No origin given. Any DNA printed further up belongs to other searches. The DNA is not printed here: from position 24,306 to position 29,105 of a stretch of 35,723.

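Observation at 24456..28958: Integrin-like propeller + Ig-repeat stalk adhesin with extreme N-glycosylation sequon density next to its glycan factory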

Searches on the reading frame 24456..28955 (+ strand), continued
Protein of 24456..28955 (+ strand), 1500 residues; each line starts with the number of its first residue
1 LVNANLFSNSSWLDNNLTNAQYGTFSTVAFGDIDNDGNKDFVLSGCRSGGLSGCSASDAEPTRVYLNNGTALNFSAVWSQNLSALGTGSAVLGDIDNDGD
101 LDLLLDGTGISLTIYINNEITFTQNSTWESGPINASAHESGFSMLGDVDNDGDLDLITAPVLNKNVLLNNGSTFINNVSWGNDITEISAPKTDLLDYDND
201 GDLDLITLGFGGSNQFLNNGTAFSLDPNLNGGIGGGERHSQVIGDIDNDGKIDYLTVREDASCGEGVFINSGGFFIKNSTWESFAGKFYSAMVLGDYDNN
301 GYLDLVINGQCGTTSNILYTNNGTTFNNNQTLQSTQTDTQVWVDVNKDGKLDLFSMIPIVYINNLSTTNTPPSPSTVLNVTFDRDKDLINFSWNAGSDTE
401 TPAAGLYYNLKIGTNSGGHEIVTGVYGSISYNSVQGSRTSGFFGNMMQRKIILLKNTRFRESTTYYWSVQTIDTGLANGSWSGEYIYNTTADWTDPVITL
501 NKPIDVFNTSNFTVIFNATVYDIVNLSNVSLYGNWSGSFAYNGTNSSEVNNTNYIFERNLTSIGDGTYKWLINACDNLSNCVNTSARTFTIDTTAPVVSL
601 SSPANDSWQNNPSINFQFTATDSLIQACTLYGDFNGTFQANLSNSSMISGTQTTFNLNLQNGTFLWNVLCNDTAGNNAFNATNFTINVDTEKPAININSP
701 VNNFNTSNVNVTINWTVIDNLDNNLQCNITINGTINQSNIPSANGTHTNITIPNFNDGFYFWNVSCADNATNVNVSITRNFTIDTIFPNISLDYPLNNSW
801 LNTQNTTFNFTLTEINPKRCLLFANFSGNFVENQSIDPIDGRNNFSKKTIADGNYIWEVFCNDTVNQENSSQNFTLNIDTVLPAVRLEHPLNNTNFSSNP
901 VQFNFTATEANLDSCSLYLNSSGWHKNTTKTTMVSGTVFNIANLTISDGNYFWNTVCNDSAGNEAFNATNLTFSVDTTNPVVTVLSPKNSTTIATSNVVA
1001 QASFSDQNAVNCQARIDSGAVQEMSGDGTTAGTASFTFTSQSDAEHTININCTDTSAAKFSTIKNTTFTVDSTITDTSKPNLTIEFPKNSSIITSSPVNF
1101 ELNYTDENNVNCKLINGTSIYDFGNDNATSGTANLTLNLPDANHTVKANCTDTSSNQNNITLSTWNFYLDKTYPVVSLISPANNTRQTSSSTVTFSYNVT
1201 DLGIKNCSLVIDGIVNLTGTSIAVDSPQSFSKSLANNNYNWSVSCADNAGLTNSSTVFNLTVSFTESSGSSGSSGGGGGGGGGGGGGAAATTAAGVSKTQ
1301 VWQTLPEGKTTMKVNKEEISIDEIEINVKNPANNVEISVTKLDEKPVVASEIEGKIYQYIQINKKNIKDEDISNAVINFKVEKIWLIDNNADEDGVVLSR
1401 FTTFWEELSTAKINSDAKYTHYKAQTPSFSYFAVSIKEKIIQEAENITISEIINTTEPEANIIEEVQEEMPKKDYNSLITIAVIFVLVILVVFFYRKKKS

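Call 15: find_homologous_proteins(query=window:24456-28955:+, max_evalue=0.00001)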
Query window:24456-28955:+ (1500 aa): 2654 proteins with E <= 0.00001 among 8000 candidates; the best 120 are listed.
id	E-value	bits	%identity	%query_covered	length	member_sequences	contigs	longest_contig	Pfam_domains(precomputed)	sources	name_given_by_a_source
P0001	0.0e+0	2415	73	100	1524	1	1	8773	PF01839.30,PF13517.13,PF19077.7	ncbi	-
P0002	0.0e+0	2352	72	100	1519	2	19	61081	PF17957.8,PF13517.13,PF13750.13,PF19077.7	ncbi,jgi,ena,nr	ncbi:PGF-pre-PGF domain-containing protein [Candidatus Woesearchaeota archaeon]|nr:PGF-pre-PGF domai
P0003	0.0e+0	1121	37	71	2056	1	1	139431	PF01839.30,PF13517.13,PF25788.3,PF19077.7,PF16656.12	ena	-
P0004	0.0e+0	1105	35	77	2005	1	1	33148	PF01839.30,PF15418.13,PF13517.13,PF25788.3,PF19077.7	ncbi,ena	-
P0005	2.3e-275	935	37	62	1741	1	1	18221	PF01839.30,PF13517.13,PF25788.3,PF26122.1,PF16656.12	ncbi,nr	ncbi:MAG: VCBS repeat-containing protein [Nanoarchaeota archaeon]|nr:VCBS repeat-containing protein 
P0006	2.8e-239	816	41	43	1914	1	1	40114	PF01839.30,PF13517.13,PF25788.3,PF26122.1,PF16656.12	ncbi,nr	ncbi:VCBS repeat-containing protein [Candidatus Pacearchaeota archaeon]|nr:VCBS repeat-containing pr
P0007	5.6e-233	795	38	64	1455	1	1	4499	PF13517.13,PF25788.3,PF19077.7,PF16656.12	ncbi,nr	ncbi:MAG: PGF-pre-PGF domain-containing protein, partial [Candidatus Peribacteraceae bacterium]|nr:P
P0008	2.4e-213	730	38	45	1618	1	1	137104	PF01839.30,PF13517.13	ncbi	-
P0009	1.9e-191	657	37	84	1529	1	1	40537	PF27332.1,PF17957.8,PF13517.13,PF09136.17,PF19077.7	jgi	-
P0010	1.2e-181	625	39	74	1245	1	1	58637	PF01839.30,PF27332.1,PF13517.13,PF09136.17,PF19077.7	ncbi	-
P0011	5.8e-179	616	37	71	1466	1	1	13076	PF01839.30,PF13517.13,PF19077.7,PF16656.12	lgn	-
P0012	1.1e-175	605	40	68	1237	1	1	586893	PF01839.30,PF27332.1,PF13517.13,PF09136.17,PF19077.7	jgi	jgi:hypothetical protein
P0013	3.0e-172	593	41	61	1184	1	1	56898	PF01839.30,PF13517.13,PF19077.7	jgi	jgi:hypothetical protein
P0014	1.1e-169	585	39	59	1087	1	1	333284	PF01839.30,PF17957.8,PF13517.13,PF26122.1,PF19077.7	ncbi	-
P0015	1.6e-169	584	41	45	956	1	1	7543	PF01839.30,PF13517.13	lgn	-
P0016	9.9e-169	582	37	68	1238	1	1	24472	PF01839.30,PF27332.1,PF17957.8,PF13517.13,PF09136.17,PF19077.7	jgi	-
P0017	1.4e-167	578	40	65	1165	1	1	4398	PF01839.30,PF13517.13,PF19077.7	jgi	-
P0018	1.4e-166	575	38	32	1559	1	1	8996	PF01839.30,PF13517.13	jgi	-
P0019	1.1e-165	572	41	45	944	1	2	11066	PF01839.30,PF13517.13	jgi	jgi:PGF-pre-PGF domain-containing protein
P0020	1.1e-165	572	40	53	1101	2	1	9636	PF01839.30,PF13517.13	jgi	jgi:hypothetical protein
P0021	5.4e-164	566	31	30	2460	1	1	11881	PF01839.30,PF13517.13,PF13860.13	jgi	jgi:predicted nucleotidyltransferase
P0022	1.6e-163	565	35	84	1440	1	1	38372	PF01839.30,PF13517.13,PF09136.17,PF19077.7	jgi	-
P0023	1.6e-163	565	39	52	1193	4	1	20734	PF13517.13,PF13750.13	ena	-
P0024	2.2e-162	561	35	75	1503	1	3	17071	PF01839.30,PF13517.13,PF19077.7,PF16656.12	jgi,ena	-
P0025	1.9e-161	558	40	45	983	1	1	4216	PF01839.30,PF13517.13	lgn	-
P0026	1.8e-159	551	39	45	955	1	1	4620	PF01839.30,PF13517.13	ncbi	-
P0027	2.1e-159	551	39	44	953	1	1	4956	PF01839.30,PF13517.13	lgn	-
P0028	1.3e-158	548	41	44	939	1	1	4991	PF01839.30,PF13517.13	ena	-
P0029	3.2e-158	547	38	45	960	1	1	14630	PF01839.30,PF17957.8,PF13517.13,PF19077.7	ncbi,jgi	ncbi:MAG: FG-GAP-like repeat-containing protein [Candidatus Nanoarchaeia archaeon]|jgi:PGF-pre-PGF d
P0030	1.0e-157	545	38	45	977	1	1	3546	PF01839.30,PF13517.13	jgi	-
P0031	1.9e-157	544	40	47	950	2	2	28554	PF01839.30,PF13517.13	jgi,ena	jgi:PGF-pre-PGF domain-containing protein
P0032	4.2e-156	540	40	44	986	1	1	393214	PF01839.30,PF17957.8,PF10653.15,PF13517.13,PF19077.7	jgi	jgi:PGF-pre-PGF domain-containing protein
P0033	1.3e-155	538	37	45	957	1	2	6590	PF01839.30,PF13517.13,PF19077.7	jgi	jgi:PGF-pre-PGF domain-containing protein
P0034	2.6e-153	531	40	44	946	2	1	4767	PF01839.30,PF13517.13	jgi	-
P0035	2.8e-152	527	36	44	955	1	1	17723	PF01839.30,PF17957.8,PF13517.13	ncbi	-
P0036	2.8e-151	524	37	45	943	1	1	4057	PF01839.30,PF13517.13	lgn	-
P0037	1.6e-149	518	40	42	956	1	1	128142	PF01839.30,PF13517.13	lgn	-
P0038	4.1e-149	517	42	44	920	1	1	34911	PF01839.30,PF17957.8,PF13517.13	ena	-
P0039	4.4e-149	517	42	44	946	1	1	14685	PF01839.30,PF17957.8,PF13517.13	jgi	-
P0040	1.2e-148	515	42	44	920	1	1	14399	PF01839.30,PF17957.8,PF13517.13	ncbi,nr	ncbi:MAG: VCBS repeat-containing protein [Nanoarchaeota archaeon]|nr:VCBS repeat-containing protein 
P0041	1.7e-148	515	37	65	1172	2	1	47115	PF01839.30,PF13517.13,PF13750.13,PF09136.17,PF19077.7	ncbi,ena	-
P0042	2.6e-148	514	37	41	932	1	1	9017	PF01839.30,PF13517.13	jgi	jgi:PGF-pre-PGF domain-containing protein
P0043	4.2e-145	504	39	46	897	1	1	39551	PF01839.30,PF10653.15,PF13517.13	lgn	-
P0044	1.7e-144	501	41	52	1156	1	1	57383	PF01839.30,PF13517.13,PF19077.7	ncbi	-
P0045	5.3e-140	487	42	52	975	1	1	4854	PF01839.30,PF13517.13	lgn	-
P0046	4.1e-139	484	41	53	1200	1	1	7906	PF01839.30,PF13517.13,PF16656.12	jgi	-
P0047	4.7e-139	483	38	42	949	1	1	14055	PF01839.30,PF13517.13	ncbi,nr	ncbi:MAG: FG-GAP-like repeat-containing protein [Nanoarchaeota archaeon]|nr:FG-GAP-like repeat-conta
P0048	6.4e-138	480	40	46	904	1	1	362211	PF01839.30,PF13517.13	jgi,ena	-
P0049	6.5e-138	480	37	31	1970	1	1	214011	PF01839.30,PF17963.8,PF13517.13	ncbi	-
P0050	1.5e-136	475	32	31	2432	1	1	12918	PF01839.30,PF13715.13,PF13517.13,PF13620.13,PF00041.28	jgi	jgi:hypothetical protein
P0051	2.1e-136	475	36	68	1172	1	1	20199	PF01839.30,PF27332.1,PF13517.13,PF26122.1,PF19077.7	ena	-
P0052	1.0e-134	469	31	31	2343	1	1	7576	PF01839.30,PF13517.13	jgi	jgi:hypothetical protein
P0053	1.1e-134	469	32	23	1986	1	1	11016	PF01839.30,PF13517.13,PF20009.5,PF13860.13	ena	-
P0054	4.9e-133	464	40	48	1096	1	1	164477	PF01839.30,PF13517.13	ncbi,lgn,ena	-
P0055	5.0e-133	463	39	52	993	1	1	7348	PF01839.30,PF13517.13,PF16656.12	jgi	-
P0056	4.2e-131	457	39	44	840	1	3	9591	PF13517.13,PF25788.3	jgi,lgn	-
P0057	1.9e-130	455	36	43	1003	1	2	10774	PF01839.30,PF13517.13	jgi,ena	-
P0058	2.2e-130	455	36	41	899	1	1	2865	PF01839.30,PF13517.13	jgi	-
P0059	7.6e-129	450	38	43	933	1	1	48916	PF01839.30,PF13517.13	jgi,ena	-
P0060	4.4e-127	444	40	45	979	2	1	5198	PF01839.30,PF17957.8,PF13517.13,PF19077.7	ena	-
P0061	4.4e-127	444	37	45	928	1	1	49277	PF01839.30,PF13517.13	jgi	jgi:hypothetical protein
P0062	1.2e-126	442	44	40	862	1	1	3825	PF01839.30,PF13517.13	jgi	-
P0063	3.1e-126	441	36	45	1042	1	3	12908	PF01839.30,PF13517.13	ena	-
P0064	2.1e-125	438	33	62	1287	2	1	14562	PF01839.30,PF13517.13,PF19077.7,PF16656.12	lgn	-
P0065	2.1e-124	435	42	45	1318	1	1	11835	PF01839.30,PF13517.13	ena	-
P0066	2.4e-124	435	37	45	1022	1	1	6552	PF01839.30,PF13517.13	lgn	-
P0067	6.2e-124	433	38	45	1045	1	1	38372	PF01839.30,PF13517.13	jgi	-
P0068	1.5e-122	429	36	44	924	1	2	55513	PF01839.30,PF13517.13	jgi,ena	-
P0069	9.3e-122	426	41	47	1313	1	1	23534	PF01839.30,PF17892.8,PF13517.13,PF16656.12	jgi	jgi:hypothetical protein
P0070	1.4e-120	422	36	45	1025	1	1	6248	PF01839.30,PF13517.13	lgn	-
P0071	1.6e-120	422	38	46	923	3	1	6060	PF01839.30,PF13517.13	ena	-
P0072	2.4e-120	421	38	44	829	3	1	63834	PF01839.30,PF13517.13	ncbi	-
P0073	5.4e-119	417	38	45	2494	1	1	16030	PF01839.30,PF13517.13,PF13385.14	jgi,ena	-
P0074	1.0e-118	416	40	43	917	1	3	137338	PF01839.30,PF17957.8,PF13517.13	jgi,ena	-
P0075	3.5e-118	414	37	43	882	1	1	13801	PF01839.30,PF13517.13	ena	-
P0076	6.4e-118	413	32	31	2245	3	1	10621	PF01839.30,PF13517.13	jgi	jgi:predicted nucleotidyltransferase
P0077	9.4e-118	413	37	43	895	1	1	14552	PF01839.30,PF13517.13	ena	-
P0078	2.3e-117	412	36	46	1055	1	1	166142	PF01839.30,PF17957.8,PF13517.13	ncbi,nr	ncbi:MAG: VCBS repeat-containing protein [Candidatus Pacearchaeota archaeon]|nr:VCBS repeat-containi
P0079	4.2e-116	407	38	45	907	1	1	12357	PF01839.30,PF13517.13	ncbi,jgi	jgi:hypothetical protein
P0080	3.7e-114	401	39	46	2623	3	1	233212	PF01839.30,PF21722.5,PF13517.13,PF13385.14,PF02210.32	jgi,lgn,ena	-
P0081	4.3e-114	401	38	34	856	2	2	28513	PF01839.30,PF13517.13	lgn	-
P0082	2.2e-113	398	32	30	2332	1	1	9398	PF01839.30,PF23376.2,PF13517.13,PF18962.8,PF00041.28,PF16656.12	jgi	jgi:hypothetical protein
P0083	2.2e-112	395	39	44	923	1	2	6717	PF01839.30,PF13517.13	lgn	-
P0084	6.5e-112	394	37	45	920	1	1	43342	PF01839.30,PF13517.13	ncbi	-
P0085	1.5e-111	392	31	31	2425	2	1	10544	PF01839.30,PF07495.20,PF13517.13,PF18962.8,PF16389.12,PF00041.28,PF16656.12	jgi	jgi:predicted nucleotidyltransferase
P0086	1.8e-111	392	30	34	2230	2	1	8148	PF01839.30,PF13517.13,PF13860.13,PF05345.19,PF01909.30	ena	-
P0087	1.9e-111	392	39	43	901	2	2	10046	PF01839.30,PF13517.13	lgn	-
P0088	2.5e-110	388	37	45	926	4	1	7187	PF01839.30,PF13517.13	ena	-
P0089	3.8e-110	388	30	31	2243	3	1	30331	PF01839.30,PF13517.13,PF13860.13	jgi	jgi:hypothetical protein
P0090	1.2e-108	383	38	33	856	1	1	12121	PF01839.30,PF13517.13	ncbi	-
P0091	4.1e-108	381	30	27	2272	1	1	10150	PF01839.30,PF17963.8,PF17892.8,PF13517.13,PF20009.5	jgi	jgi:hypothetical protein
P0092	5.7e-107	377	38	42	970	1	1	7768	PF01839.30,PF13517.13,PF19077.7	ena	-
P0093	2.2e-106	375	38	41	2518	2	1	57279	PF01839.30,PF13517.13,PF13385.14,PF02210.32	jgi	-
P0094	2.6e-106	375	35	44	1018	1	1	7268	PF01839.30,PF13517.13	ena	-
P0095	2.6e-106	375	39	42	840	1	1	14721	PF01839.30,PF13517.13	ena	-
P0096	2.7e-106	375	34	44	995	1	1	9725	PF01839.30,PF13517.13,PF19077.7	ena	-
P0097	1.8e-105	372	34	44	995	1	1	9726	PF01839.30,PF13517.13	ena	-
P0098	3.4e-105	371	36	46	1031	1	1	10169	PF01839.30,PF13517.13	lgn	-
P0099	7.9e-105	370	29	64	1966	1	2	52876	PF01839.30,PF13517.13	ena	-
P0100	3.7e-103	365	30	31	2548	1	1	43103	PF01839.30,PF13517.13,PF00041.28,PF16656.12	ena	-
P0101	5.9e-103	364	32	31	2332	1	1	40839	PF01839.30,PF25059.2,PF13517.13,PF00041.28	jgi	-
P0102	2.1e-101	359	29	27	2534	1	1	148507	PF01839.30,PF19190.7,PF13517.13,PF13004.14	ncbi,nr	ncbi:MAG: VCBS repeat-containing protein [Acidobacteria bacterium]|nr:VCBS repeat-containing protein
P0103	2.9e-101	358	34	31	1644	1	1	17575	PF22073.3,PF01839.30,PF13517.13,PF02440.22,PF22544.3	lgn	-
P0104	2.9e-101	358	40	14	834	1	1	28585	PF01839.30,PF13517.13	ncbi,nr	ncbi:MAG: VCBS repeat-containing protein [Candidatus Aenigmarchaeota archaeon]|nr:VCBS repeat-contai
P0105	3.1e-101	358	31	31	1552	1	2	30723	PF01839.30,PF13517.13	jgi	jgi:hypothetical protein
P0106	8.0e-101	357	37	35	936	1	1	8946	PF01839.30,PF13517.13,PF16656.12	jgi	-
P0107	8.6e-101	357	31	32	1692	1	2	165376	PF01839.30,PF13517.13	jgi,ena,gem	-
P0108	5.4e-100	354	29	31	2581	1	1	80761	PF01839.30,PF17963.8,PF17892.8,PF13517.13,PF20009.5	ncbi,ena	-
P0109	8.9e-100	353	31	31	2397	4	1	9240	PF01839.30,PF25059.2,PF13517.13,PF25788.3,PF00041.28,PF16656.12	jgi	jgi:predicted nucleotidyltransferase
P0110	1.3e-99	353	39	32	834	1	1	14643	PF01839.30,PF13517.13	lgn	-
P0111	1.6e-99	353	38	39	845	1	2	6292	PF01839.30,PF13517.13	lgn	-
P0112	5.9e-99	351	36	40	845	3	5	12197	PF01839.30,PF13517.13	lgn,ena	-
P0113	1.4e-98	349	41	7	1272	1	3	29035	PF01839.30,PF14779.13,PF13517.13,PF14783.13,PF26122.1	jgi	jgi:hypothetical protein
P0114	1.7e-98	349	37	34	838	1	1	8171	PF01839.30,PF13517.13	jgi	jgi:PGF-pre-PGF domain-containing protein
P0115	2.9e-98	348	31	35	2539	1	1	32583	PF22073.3,PF01839.30,PF15780.12,PF13517.13,PF10342.16,PF18962.8,PF13860.13,PF12371.15,PF22544.3,PF00041.28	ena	-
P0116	3.3e-98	348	31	30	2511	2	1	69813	PF01839.30,PF17963.8,PF13517.13,PF16389.12,PF00041.28,PF16656.12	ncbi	-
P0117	8.5e-97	343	37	33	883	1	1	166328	PF01839.30,PF13517.13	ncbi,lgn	-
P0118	1.5e-96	343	34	32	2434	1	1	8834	PF01839.30,PF27332.1,PF12261.15,PF02494.23,PF07523.19,PF13517.13,PF18962.8,PF16403.12,PF10387.15,PF22841.2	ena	-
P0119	5.0e-96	341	39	32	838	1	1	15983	PF13517.13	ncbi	-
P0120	2.7e-94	335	32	30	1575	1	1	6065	PF01839.30,PF13517.13,PF13860.13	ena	-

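Call 17: search_protein_families(library=ncbifam, proteins=[window:24456-28955:+], max_evalue=0.01)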
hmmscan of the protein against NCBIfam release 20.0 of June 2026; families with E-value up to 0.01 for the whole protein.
window:24456-28955:+ (1500 aa): 1 family
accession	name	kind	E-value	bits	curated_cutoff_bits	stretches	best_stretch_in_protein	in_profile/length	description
TIGR04213.1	PGF_pre_PGF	domain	6.6e-26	91.1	28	1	1309-1435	21-152/153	PGF-pre-PGF domain-containing protein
